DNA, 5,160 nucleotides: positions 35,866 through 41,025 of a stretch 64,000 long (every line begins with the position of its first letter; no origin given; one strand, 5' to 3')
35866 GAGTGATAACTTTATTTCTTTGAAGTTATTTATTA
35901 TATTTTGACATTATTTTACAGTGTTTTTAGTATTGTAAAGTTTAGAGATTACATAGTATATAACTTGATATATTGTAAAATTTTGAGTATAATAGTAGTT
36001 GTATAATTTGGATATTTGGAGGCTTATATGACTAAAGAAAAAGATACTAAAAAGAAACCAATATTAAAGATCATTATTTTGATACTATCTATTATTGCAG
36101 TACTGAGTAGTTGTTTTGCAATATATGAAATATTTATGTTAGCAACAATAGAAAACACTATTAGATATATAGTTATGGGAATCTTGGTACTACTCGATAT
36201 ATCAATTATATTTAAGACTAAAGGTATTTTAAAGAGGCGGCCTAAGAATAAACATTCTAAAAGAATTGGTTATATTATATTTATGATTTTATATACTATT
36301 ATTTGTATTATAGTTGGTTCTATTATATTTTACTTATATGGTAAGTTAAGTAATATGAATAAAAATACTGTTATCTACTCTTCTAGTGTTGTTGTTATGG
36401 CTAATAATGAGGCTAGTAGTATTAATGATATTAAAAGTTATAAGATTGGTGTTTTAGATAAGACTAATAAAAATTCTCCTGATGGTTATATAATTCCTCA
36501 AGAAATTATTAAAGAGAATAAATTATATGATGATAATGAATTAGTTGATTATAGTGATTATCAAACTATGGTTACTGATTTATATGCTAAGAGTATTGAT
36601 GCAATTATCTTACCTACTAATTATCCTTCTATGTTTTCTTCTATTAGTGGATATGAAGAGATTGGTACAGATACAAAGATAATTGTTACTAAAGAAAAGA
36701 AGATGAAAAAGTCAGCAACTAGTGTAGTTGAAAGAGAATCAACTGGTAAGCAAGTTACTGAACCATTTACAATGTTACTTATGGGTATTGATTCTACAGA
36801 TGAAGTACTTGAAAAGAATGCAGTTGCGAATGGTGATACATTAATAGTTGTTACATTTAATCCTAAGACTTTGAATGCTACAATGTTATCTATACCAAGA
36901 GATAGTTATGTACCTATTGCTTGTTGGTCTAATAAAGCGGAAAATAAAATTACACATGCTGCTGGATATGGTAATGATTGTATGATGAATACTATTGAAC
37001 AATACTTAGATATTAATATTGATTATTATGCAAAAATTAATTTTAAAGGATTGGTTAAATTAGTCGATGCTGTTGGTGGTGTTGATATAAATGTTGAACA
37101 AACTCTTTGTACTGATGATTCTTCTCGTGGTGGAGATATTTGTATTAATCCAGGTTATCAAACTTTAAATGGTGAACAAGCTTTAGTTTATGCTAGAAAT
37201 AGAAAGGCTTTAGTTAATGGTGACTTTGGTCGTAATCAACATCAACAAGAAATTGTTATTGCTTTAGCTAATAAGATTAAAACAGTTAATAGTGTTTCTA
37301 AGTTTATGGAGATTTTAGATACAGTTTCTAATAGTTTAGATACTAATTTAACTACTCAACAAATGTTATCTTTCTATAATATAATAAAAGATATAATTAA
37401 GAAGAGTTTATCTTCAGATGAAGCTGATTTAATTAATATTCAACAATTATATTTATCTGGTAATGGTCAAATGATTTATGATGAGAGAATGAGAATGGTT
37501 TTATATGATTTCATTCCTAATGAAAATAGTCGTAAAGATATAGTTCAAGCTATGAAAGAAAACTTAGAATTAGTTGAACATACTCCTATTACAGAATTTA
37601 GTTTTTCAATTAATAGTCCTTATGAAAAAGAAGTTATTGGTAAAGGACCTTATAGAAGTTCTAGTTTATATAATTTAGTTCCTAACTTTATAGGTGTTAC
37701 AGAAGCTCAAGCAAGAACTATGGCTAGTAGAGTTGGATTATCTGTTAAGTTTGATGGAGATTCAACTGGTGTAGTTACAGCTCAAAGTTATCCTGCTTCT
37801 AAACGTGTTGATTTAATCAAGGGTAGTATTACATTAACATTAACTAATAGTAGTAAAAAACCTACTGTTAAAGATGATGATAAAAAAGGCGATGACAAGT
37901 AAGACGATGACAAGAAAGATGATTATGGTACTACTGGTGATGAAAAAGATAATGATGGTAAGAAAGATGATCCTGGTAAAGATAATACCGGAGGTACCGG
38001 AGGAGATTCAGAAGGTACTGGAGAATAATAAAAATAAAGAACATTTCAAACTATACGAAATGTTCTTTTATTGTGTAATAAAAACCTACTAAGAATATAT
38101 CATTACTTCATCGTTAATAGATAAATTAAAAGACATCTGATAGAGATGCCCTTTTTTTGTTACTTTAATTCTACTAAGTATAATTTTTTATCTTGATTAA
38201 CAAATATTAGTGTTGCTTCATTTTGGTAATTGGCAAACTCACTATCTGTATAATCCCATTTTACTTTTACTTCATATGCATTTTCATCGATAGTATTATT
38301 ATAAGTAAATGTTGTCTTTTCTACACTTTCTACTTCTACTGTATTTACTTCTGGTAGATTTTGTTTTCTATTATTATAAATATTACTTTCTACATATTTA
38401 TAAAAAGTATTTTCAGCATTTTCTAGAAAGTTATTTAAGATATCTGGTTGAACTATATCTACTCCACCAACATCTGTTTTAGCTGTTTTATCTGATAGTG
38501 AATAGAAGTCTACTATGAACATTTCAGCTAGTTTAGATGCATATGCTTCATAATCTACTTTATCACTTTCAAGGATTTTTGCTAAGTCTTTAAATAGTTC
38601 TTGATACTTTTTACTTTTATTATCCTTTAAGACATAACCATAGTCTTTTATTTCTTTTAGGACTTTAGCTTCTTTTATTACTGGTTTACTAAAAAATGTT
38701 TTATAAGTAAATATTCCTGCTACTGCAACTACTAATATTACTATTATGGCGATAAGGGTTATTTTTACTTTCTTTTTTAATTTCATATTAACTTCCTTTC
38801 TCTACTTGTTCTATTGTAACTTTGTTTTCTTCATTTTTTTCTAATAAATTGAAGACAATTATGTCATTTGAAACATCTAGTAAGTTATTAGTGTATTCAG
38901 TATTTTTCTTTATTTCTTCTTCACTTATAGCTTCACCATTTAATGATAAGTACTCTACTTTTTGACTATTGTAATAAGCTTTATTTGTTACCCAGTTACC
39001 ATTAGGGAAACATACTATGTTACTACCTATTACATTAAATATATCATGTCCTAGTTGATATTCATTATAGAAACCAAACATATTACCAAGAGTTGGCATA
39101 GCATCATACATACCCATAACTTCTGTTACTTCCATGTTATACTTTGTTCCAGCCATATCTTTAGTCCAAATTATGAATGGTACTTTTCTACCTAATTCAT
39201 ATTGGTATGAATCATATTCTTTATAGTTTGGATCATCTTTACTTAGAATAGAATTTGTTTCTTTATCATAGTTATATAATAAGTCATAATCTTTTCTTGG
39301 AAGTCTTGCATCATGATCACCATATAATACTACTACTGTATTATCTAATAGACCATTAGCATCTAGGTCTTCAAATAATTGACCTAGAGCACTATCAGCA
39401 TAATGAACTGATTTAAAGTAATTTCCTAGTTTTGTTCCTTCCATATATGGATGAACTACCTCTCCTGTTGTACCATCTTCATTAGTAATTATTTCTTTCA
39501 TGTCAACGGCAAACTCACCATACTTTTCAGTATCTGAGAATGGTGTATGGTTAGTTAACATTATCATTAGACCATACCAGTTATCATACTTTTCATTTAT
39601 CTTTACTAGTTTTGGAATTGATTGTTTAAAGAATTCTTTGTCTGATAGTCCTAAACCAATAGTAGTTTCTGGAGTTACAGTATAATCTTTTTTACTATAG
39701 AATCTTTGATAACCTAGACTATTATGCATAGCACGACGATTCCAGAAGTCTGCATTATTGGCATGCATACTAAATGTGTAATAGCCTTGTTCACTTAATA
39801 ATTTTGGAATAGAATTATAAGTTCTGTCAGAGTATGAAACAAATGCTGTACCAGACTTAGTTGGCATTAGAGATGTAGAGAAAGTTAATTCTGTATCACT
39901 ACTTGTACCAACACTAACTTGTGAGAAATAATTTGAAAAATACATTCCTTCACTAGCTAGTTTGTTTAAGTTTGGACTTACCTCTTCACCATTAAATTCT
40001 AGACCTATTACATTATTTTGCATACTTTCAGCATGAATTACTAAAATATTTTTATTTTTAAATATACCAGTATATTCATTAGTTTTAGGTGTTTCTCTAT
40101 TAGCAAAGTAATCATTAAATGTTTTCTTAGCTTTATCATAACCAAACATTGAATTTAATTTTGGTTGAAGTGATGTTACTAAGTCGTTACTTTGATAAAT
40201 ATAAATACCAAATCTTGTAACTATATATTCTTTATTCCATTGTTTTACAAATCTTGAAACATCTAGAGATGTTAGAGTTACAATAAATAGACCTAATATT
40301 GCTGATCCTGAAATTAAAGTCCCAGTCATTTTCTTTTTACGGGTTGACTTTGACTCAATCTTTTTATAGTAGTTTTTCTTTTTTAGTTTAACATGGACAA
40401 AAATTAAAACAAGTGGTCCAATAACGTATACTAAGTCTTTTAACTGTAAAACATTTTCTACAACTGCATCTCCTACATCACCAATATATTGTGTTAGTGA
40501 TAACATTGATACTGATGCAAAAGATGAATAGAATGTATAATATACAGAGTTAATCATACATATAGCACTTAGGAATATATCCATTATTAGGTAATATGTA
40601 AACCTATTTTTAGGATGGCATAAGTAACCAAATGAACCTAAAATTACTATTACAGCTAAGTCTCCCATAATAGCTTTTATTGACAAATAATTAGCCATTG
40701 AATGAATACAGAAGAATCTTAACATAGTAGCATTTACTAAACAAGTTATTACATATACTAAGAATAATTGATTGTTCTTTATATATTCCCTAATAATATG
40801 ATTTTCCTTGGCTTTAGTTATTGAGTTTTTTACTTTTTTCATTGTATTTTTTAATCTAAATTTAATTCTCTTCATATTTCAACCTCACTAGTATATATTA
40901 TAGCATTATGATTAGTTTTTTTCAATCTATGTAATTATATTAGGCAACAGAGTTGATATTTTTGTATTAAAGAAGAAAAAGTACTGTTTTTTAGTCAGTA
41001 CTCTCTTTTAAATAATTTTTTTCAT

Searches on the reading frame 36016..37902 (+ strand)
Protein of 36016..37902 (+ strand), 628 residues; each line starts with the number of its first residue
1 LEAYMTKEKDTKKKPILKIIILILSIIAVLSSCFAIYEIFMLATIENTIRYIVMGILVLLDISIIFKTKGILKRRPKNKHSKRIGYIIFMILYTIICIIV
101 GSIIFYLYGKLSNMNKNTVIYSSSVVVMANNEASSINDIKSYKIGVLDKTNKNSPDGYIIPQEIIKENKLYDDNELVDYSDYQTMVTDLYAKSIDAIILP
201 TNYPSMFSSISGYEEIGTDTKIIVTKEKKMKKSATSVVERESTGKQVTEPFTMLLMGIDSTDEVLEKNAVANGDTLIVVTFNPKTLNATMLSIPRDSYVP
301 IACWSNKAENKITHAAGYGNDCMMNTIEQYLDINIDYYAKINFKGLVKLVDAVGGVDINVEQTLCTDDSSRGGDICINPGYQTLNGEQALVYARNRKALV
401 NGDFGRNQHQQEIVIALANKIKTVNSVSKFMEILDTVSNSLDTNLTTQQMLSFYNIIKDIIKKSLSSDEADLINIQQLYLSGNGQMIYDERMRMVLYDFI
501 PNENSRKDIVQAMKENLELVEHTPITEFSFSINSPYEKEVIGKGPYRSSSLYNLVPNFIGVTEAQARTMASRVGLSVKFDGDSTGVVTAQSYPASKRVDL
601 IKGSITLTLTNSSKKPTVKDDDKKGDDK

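Call 39: search_protein_families(library=pfam, proteins=[window:36016-37902:+], max_evalue=0.001)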
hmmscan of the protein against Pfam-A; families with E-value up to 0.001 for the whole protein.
window:36016-37902:+ (628 aa): 2 families
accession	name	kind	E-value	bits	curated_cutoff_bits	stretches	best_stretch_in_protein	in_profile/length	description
PF03816.19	LytR_cpsA_psr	-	1.2e-45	155.8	24.6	1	273-422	2-149/150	LytR_cpsA_psr family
PF03793.24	PASTA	-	3.4e-05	24.2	23.2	1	555-609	3-62/64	PASTA domain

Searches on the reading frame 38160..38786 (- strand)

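Call 39: search_protein_families(library=pfam, proteins=[window:38160-38786:-], max_evalue=0.001)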
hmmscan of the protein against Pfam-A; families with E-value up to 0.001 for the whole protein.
window:38160-38786:- (208 aa): 0 families

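Call 46: search_protein_families(library=pfam, proteins=[window:38160-38786:-], max_evalue=0.01)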
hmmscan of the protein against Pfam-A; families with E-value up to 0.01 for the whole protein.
window:38160-38786:- (208 aa): 1 family
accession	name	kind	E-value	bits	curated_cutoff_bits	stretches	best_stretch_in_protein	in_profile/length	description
PF06529.16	Vert_IL3-reg_TF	-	0.0029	17.3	25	1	130-198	69-137/332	Vertebrate interleukin-3 regulated transcription factor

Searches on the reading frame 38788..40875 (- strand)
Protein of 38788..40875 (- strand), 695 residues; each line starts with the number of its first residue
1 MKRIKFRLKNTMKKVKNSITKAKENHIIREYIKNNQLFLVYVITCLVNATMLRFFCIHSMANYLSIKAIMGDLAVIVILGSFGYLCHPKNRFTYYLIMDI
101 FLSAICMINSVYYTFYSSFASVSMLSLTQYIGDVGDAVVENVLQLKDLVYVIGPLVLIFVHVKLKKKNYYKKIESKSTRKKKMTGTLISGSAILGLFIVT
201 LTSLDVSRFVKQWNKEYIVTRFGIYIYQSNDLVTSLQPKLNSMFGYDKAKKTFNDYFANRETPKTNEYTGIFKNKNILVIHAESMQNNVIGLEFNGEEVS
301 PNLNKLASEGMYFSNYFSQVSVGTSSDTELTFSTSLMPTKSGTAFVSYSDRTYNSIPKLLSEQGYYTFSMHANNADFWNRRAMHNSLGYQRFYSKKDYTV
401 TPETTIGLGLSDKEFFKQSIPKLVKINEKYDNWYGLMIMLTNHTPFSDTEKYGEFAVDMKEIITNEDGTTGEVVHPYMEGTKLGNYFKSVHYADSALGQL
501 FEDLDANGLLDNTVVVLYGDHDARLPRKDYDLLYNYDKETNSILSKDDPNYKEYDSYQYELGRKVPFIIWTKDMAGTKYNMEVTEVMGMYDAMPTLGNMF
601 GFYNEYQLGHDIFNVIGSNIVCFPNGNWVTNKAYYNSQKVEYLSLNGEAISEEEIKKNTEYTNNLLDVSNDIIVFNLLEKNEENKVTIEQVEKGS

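Call 39: search_protein_families(library=pfam, proteins=[window:38788-40875:-], max_evalue=0.001)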
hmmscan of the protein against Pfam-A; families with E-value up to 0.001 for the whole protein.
window:38788-40875:- (695 aa): 2 families
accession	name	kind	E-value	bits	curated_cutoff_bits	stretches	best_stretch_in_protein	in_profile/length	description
PF00884.28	Sulfatase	-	6e-36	124.7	25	1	275-597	1-296/301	Sulfatase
PF01663.27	Phosphodiest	-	7.6e-05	22.9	23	1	300-521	20-219/342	Type I phosphodiesterase / nucleotide pyrophosphatase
